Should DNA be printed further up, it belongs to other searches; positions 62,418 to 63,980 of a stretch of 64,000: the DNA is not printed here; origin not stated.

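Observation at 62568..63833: Candidate Cyc2-like fused cytochrome-porin (iron oxidation / extracellular electron transfer)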

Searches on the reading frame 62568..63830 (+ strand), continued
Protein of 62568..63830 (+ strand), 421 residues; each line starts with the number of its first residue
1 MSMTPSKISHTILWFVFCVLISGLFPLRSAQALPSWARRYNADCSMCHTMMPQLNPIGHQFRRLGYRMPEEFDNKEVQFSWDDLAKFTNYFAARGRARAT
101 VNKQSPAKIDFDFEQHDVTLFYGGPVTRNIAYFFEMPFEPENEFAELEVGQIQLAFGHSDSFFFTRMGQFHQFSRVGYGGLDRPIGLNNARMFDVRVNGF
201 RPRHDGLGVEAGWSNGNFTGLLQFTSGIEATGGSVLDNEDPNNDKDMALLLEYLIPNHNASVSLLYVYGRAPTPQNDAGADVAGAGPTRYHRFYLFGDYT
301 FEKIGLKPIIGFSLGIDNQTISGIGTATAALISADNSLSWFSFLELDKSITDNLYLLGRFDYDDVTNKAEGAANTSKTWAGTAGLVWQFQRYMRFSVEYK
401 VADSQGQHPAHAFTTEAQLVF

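Call 41: list_cluster_members(proteins=[P0094, P0179, P0182, P0190, P0192, P0195, P0198, P0199, P0249, P0281])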
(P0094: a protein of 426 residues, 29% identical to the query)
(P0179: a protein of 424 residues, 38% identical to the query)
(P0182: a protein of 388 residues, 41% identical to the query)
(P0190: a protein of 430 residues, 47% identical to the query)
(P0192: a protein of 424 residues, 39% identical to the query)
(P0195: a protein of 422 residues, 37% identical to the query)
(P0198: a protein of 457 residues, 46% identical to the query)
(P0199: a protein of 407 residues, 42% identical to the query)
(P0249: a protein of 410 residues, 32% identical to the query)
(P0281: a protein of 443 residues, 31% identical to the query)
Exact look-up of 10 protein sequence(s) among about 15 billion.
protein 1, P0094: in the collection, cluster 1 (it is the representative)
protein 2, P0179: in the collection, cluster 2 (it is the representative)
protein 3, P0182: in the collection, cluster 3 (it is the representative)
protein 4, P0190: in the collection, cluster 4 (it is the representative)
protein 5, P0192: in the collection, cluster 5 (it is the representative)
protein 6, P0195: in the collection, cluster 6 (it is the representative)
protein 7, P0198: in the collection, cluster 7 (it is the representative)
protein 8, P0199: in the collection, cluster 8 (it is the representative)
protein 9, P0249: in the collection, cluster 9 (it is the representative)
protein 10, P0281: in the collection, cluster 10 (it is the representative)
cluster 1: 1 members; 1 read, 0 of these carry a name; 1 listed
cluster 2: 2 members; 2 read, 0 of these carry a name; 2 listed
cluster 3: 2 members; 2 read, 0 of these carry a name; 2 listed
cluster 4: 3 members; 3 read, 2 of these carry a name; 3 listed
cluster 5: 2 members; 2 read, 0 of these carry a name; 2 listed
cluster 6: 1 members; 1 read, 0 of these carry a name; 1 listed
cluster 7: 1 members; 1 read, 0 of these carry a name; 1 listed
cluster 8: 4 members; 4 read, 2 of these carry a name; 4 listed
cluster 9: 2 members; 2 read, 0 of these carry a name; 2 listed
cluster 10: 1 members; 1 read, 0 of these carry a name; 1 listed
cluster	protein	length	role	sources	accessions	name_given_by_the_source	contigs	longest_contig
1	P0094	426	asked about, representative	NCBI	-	-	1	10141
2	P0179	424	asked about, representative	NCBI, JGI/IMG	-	-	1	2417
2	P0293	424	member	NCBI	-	-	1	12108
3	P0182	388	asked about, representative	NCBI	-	-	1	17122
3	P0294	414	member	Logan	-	-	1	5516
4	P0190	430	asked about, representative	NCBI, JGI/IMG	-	-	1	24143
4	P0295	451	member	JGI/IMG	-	hypothetical protein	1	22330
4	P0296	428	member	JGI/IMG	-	hypothetical protein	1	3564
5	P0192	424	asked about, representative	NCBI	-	-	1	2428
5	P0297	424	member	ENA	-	-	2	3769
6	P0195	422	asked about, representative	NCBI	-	-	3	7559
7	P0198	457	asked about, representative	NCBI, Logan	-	-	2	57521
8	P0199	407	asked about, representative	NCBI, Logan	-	-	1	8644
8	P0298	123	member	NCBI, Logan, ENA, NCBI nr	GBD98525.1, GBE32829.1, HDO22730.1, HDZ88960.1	hypothetical protein BMS3Abin07_00540 [bacterium BMS3Abin07]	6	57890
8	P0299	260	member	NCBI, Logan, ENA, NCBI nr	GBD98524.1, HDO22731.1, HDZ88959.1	hypothetical protein BMS3Abin07_00539 [bacterium BMS3Abin07]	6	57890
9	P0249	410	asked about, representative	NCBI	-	-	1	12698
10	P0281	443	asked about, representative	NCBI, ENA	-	-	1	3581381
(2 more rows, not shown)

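Call 42: search_dna_similar(query=window:62568-63830:+, collection=plasmids, mode=protein, max_evalue=0.01, max_rows=30)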
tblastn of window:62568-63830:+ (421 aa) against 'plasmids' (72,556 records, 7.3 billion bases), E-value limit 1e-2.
Records with a match: 4; places in all: 4; records where one place covers at least 80% of the query: 0.
Best place of each record, by identity: <60% 4.
By first word of the organism name: Ralstonia 3; Methylocystis 1.
By predicted mobility (MOB-suite, as given by PLSDB): non-mobilizable 2; mobilizable 2.
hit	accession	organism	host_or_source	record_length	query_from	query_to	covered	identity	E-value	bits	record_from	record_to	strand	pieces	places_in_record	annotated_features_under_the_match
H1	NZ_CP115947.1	Ralstonia solanacearum MolK2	Musa sp.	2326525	11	129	28%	32.8%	7e-6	56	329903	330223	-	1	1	record has no annotation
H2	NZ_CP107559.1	Methylocystis sp. MJC1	whole organism,Alpine Peat Bogs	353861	28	130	24%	28.8%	3e-4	51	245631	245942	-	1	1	hypothetical protein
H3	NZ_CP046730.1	Ralstonia syzygii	tobacco,cell culture,leaf veins ...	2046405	7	71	15%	40.0%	1e-4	52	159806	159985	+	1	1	none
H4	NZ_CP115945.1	Ralstonia syzygii R24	Syzygium aromaticum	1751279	7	71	15%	36.9%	3e-4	50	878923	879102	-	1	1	none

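Call 43: get_annotated_region(hit=H1, flank=3000)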
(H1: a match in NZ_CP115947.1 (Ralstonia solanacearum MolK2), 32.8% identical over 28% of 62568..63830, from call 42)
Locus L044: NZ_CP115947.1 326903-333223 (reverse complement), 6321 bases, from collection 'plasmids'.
description: Ralstonia solanacearum MolK2 plasmid pmega, complete sequence
organism: Ralstonia solanacearum MolK2 (NCBI taxid 564065)
taxonomy: Bacteria; Pseudomonadota; Betaproteobacteria; Burkholderiales; Burkholderiaceae; Ralstonia; Ralstonia solanacearum; Ralstonia solanacearum MolK2
host: -; source: Musa sp.; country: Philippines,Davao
typing (MOB-suite, as given by PLSDB): non-mobilizable; replicon rep_cluster_2238; mating-pair formation MPF_T
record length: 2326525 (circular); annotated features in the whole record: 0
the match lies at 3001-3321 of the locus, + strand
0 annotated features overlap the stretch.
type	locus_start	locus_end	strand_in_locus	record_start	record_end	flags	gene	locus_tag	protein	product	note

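Call 44: get_annotated_region(hit=H2, flank=3000)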
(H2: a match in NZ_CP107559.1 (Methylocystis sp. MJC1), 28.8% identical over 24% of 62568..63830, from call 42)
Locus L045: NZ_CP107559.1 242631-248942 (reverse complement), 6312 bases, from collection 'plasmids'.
description: Methylocystis sp. MJC1 plasmid unnamed1, complete sequence
organism: Methylocystis sp. MJC1 (NCBI taxid 2654282)
taxonomy: Bacteria; Pseudomonadota; Alphaproteobacteria; Hyphomicrobiales; Methylocystaceae; Methylocystis; Methylocystis sp. MJC1
host: -; source: whole organism,Alpine Peat Bogs; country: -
typing (MOB-suite, as given by PLSDB): non-mobilizable
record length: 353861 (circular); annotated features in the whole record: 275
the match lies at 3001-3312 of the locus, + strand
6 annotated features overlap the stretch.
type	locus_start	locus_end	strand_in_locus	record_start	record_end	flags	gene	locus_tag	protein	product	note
CDS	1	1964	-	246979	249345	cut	-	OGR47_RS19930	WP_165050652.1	autotransporter outer membrane beta-barrel domain-containing protein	-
CDS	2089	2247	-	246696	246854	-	-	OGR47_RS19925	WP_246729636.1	hypothetical protein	-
CDS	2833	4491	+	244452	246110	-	-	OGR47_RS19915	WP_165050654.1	hypothetical protein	-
CDS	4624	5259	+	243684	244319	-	-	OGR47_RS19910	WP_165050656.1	c-type cytochrome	-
CDS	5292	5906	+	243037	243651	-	-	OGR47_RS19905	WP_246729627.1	c-type cytochrome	-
CDS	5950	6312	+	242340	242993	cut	-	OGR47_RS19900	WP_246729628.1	c-type cytochrome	-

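Call 55: find_homologous_proteins(query=A3, max_evalue=0.00001)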
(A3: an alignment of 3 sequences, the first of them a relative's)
Query A3 (3 sequences) (443 aa, profile of the alignment): 3067 proteins with E <= 0.00001 among 8000 candidates; the best 120 are listed.
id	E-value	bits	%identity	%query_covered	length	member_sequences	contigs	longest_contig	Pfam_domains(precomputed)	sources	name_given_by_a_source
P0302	2.2e-223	760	100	100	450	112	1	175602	-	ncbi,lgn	-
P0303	3.5e-213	727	35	95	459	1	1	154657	-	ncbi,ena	-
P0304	1.6e-201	688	86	99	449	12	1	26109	-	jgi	jgi:hypothetical protein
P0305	1.3e-195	669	35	96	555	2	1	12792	-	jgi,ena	-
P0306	1.5e-192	659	34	96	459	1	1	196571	-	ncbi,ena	-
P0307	7.0e-192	657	36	96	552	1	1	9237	-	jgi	jgi:hypothetical protein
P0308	1.9e-191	655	35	97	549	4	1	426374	-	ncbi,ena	-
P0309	5.4e-189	647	77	99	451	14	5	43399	-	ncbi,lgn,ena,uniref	ncbi:cytochrome C [Cupriavidus sp. YAF13]|uniref:cytochrome C n=1 Tax=Cupriavidus sp. YAF13 TaxID=32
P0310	1.6e-187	642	34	95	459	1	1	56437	-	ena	-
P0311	1.8e-185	635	33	98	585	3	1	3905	-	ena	-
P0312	1.0e-184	633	77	100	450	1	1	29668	-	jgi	-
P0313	2.5e-184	632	72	100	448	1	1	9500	-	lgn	-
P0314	5.9e-184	630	73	98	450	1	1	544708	-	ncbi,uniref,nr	ncbi:cytochrome C [Cupriavidus sp. D39]|uniref:cytochrome C n=1 Tax=Cupriavidus sp. D39 TaxID=299787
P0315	3.4e-183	628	36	96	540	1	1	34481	-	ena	-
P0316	6.8e-182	624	35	96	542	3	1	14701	-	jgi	jgi:hypothetical protein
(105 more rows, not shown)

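Call 60: search_protein_families(library=pfam, proteins=[L003:11248-11541:+, L007:11118-11432:+, L007:11464-12159:+, L010:1715-2104:+, L011:11299-11670:+, L011:8449-9915:+, L012:1161-1532:+, L015:10406-10741:+, L005:11228-11974:-, L005:7807-8472:-], max_evalue=0.001)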
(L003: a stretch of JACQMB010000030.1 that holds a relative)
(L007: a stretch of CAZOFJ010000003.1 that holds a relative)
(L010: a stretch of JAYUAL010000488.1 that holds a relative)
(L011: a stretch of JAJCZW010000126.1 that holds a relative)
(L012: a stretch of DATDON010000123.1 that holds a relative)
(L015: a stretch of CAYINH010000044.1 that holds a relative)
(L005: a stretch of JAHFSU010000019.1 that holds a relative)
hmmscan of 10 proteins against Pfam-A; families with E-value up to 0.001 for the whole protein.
L003:11248-11541:+ (98 aa): 2 families
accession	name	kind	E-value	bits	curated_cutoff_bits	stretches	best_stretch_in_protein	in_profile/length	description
PF13442.11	Cytochrome_CBB3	-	2.4e-13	50.6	27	1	27-93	5-68/68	Cytochrome C oxidase, cbb3-type, subunit III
PF00034.26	Cytochrom_C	-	3e-07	32.1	21.3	1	27-96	3-89/90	Cytochrome c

L007:11118-11432:+ (105 aa): 3 families
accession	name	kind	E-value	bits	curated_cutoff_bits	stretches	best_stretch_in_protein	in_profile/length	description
PF00034.26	Cytochrom_C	-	2.4e-11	45.2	21.3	1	26-104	1-90/90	Cytochrome c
PF02433.20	FixO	-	1.8e-05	24.8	29.6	1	50-85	101-136/219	Cytochrome C oxidase, mono-heme subunit/FixO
PF13442.11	Cytochrome_CBB3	-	2.5e-05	25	27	1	24-100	1-68/68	Cytochrome C oxidase, cbb3-type, subunit III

L007:11464-12159:+ (232 aa): 0 families

L010:1715-2104:+ (130 aa): 2 families
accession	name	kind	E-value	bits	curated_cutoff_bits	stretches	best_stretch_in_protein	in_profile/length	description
PF13442.11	Cytochrome_CBB3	-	1e-10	42.2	27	1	37-118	2-68/68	Cytochrome C oxidase, cbb3-type, subunit III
PF00034.26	Cytochrom_C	-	2.2e-08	35.8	21.3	1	40-121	3-89/90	Cytochrome c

L011:11299-11670:+ (124 aa): 2 families
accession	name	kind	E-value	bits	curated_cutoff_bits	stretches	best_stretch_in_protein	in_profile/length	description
PF13442.11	Cytochrome_CBB3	-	3.4e-11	43.7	27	1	31-112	2-68/68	Cytochrome C oxidase, cbb3-type, subunit III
PF00034.26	Cytochrom_C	-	4e-08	34.9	21.3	1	34-115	3-89/90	Cytochrome c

L011:8449-9915:+ (489 aa): 6 families
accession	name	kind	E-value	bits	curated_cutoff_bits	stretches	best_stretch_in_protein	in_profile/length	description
PF00033.24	Cytochrome_B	-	2.3e-47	161.7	27.2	1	22-208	3-188/189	Cytochrome b/b6/petB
PF13631.11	Cytochrom_B_N_2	-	4.4e-44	150.8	27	1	91-280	2-168/169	Cytochrome b(N-terminal)/b6/petB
PF00032.22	Cytochrom_B_C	-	1.9e-12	47.8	20.7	1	281-363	1-79/102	Cytochrome b(C-terminal)/b6/petD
PF00034.26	Cytochrom_C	-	6e-08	34.3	21.3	1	387-466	3-89/90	Cytochrome c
PF13442.11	Cytochrome_CBB3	-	8.3e-08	32.9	27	1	385-463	3-68/68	Cytochrome C oxidase, cbb3-type, subunit III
PF14358.11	DUF4405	-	3.4e-06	27.9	26.7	1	38-101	5-63/66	Domain of unknown function (DUF4405)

L012:1161-1532:+ (124 aa): 3 families
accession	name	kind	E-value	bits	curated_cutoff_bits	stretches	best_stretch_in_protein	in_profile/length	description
PF00034.26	Cytochrom_C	-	9.6e-11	43.3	21.3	1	40-117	2-90/90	Cytochrome c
PF02433.20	FixO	-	5.8e-10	39.5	29.6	1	63-100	101-138/219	Cytochrome C oxidase, mono-heme subunit/FixO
PF13442.11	Cytochrome_CBB3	-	1.1e-08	35.7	27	1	38-113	2-68/68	Cytochrome C oxidase, cbb3-type, subunit III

L015:10406-10741:+ (112 aa): 2 families
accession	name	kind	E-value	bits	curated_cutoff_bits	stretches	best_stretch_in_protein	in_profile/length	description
PF13442.11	Cytochrome_CBB3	-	1.5e-10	41.7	27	1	25-103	4-68/68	Cytochrome C oxidase, cbb3-type, subunit III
PF00034.26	Cytochrom_C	-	2.7e-07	32.2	21.3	1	26-106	3-89/90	Cytochrome c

L005:11228-11974:- (248 aa): 1 family
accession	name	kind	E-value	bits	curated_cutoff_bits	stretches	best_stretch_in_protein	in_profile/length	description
PF01988.24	VIT1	-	2.1e-61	207.9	28.1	1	26-240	1-214/214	VIT family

L005:7807-8472:- (221 aa): 1 family
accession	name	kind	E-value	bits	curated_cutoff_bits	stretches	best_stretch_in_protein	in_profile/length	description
PF01578.25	Cytochrom_C_asm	-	4e-32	112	29.9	1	13-172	41-212/212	Cytochrome C assembly protein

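Call 67: find_related_loci(query=window:62568-63830:+, collection=metagenome_contigs, flank=6000)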
Query window:62568-63830:+ (421 aa) in metagenome_contigs; peptide patterns used: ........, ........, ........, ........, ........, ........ (x = any residue, [..] = any of these).
36 stretches matched a pattern, but none encodes a relative of the query by tblastn (E <= 1e-3).

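Call 68: find_related_loci(query=A1, collection=metagenome_contigs, flank=6000)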
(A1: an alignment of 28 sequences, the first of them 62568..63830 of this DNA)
Query A1 (421 aa) in metagenome_contigs; peptide patterns used: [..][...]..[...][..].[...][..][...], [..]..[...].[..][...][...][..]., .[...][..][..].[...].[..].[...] (x = any residue, [..] = any of these).
318 stretches matched a pattern; 111 encode a relative of the query (tblastn E <= 1e-3); the best 80 are kept; 80 distinct loci.
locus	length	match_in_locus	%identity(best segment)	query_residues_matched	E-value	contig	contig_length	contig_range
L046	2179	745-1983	54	20-421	4e-147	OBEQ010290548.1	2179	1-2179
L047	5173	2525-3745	52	24-421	3e-133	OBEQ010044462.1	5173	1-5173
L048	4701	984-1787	34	12-274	1e-44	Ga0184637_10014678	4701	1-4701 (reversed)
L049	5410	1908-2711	34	12-274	3e-44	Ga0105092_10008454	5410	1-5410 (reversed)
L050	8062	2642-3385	36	24-269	7e-44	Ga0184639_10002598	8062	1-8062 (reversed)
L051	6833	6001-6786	35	12-269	1e-43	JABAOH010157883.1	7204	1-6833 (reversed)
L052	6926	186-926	36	12-255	3e-43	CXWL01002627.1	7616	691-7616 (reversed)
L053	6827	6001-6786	35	12-269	2e-43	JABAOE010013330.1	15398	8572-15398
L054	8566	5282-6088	34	12-274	6e-43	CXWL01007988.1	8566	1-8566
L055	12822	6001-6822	34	11-283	2e-42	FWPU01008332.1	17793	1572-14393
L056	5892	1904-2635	34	24-266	6e-42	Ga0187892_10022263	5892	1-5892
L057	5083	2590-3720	30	2-398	9e-42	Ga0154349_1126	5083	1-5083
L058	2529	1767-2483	36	12-244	1e-41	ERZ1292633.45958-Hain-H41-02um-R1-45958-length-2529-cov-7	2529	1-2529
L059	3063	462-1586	30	2-398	6e-41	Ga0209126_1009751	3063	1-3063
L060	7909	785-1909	30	2-398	7e-41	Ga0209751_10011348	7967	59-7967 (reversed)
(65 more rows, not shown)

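Call 73: search_solved_structures(query=A1, max_evalue=1)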
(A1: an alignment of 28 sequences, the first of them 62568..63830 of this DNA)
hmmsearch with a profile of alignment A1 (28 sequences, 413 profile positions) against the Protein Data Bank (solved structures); distinct sequences matched with E-value up to 1: 0.

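Call 74: search_protein_families(library=pfam, alignment_id=A1, max_evalue=0.01)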
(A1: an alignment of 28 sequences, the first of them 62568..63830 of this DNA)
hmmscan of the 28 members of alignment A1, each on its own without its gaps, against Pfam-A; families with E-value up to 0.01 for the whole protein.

A. member 1, window:62568-63830:+ (421 aa): 1 family
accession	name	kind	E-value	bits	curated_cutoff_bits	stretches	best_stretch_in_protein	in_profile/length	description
PF10082.15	BBP2_2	-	0.0015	18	23.7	1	341-414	295-366/378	Putative beta-barrel porin 2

B. families by the number of members that match (of 28 scanned): 1 family
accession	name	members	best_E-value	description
PF10082.15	BBP2_2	3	0.001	Putative beta-barrel porin 2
